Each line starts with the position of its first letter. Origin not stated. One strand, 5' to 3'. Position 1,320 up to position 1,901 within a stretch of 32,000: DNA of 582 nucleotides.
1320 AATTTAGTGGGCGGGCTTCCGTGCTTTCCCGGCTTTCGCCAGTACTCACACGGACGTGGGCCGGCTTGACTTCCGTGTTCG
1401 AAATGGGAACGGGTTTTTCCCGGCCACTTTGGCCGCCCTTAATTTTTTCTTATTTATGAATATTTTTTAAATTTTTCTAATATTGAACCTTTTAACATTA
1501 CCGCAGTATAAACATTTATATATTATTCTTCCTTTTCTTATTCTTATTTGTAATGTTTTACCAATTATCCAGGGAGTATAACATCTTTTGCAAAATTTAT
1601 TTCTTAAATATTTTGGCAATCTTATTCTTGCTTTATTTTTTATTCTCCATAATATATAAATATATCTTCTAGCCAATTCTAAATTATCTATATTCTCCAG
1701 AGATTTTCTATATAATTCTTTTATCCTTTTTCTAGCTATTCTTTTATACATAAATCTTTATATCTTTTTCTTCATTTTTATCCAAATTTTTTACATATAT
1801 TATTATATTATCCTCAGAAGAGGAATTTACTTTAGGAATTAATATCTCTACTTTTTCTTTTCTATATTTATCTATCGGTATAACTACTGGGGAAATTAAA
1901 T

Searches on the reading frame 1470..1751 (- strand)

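Call 104: search_protein_families(library=pfam, proteins=[window:1470-1751:-], max_evalue=0.001)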
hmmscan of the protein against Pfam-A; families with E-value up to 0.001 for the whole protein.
window:1470-1751:- (94 aa): 1 family
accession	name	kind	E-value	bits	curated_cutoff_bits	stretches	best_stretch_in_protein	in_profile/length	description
PF04032.22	Rpr2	-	2.9e-14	53.5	29.3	1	11-84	3-90/90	RNAse P Rpr2/Rpp21/SNM1 subunit domain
